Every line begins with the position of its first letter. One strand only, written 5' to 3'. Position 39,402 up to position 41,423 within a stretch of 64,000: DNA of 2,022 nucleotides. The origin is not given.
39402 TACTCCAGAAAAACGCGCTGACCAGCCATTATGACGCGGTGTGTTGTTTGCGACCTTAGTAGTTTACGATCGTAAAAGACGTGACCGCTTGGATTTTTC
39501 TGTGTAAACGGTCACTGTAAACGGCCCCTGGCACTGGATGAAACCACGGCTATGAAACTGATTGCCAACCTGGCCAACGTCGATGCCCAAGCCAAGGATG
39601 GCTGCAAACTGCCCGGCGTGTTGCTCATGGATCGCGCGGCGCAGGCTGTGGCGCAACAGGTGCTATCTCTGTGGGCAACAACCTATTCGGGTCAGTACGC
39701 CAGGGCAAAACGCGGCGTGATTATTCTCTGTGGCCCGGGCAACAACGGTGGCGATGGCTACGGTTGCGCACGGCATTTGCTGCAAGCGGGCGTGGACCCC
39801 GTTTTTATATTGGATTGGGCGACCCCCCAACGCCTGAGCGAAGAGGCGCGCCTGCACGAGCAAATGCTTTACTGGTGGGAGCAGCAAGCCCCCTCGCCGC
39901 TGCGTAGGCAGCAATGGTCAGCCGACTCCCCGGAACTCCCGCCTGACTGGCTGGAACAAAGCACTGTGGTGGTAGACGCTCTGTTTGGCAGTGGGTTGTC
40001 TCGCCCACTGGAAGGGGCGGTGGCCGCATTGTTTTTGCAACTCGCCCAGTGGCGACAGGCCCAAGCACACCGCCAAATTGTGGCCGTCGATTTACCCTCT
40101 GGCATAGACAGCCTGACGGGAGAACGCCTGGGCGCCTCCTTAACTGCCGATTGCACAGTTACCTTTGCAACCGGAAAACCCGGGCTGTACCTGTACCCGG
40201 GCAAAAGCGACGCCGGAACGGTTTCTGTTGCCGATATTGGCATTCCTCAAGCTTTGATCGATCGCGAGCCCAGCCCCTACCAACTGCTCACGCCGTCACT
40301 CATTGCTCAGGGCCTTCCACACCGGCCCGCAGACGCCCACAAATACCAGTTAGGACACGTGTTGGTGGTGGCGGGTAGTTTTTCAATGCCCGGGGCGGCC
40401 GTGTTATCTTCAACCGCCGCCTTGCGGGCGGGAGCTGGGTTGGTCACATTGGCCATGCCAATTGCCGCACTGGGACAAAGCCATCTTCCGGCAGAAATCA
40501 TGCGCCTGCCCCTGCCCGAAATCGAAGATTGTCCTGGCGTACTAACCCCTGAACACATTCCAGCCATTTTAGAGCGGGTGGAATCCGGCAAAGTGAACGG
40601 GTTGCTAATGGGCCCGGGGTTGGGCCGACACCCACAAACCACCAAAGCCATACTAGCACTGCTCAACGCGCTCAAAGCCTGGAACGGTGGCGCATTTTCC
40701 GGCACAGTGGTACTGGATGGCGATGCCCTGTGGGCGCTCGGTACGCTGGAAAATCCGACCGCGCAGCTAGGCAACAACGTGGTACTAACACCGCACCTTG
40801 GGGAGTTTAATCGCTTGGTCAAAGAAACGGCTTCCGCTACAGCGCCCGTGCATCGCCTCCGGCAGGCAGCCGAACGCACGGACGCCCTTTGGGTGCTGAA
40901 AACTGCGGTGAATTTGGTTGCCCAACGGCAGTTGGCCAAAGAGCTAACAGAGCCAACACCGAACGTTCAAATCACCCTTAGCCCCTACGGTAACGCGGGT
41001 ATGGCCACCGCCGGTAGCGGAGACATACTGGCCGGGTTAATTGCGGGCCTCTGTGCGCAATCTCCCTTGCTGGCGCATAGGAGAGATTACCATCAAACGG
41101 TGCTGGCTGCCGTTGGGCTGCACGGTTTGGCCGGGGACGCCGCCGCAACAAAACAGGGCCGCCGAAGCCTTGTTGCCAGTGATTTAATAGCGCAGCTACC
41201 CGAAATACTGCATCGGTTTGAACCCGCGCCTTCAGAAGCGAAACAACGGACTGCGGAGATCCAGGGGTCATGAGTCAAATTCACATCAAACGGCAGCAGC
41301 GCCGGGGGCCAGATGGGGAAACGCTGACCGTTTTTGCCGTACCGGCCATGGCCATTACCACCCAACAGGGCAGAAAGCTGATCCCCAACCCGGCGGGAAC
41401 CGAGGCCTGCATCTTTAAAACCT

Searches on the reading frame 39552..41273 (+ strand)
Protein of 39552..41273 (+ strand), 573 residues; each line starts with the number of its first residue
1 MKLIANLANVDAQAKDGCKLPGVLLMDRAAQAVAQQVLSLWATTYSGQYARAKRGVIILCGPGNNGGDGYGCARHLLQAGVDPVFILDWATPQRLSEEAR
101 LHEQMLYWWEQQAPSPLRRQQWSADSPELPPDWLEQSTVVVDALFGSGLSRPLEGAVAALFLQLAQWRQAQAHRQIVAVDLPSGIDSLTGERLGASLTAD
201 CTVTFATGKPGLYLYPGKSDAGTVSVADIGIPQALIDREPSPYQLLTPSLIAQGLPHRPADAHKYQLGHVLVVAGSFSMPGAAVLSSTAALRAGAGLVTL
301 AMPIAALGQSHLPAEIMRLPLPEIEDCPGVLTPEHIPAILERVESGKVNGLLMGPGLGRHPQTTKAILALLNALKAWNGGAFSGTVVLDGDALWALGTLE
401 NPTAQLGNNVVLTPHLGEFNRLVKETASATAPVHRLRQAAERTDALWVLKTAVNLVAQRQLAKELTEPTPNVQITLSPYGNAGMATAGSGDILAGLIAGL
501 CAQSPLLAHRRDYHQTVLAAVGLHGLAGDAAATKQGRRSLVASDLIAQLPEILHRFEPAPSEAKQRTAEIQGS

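Call 77: search_protein_families(library=pfam, proteins=[window:39552-41273:+], max_evalue=0.00001)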
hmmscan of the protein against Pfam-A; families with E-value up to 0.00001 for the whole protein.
window:39552-41273:+ (573 aa): 2 families
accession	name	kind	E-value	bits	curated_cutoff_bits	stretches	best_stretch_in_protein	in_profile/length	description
PF01256.23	Carb_kinase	-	1.3e-38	133.3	27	1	270-550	1-241/242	NAD(P)H-hydrate dehydratase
PF03853.21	YjeF_N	-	1.3e-36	126.5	24.9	1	25-211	4-169/169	YjeF-related protein N-terminus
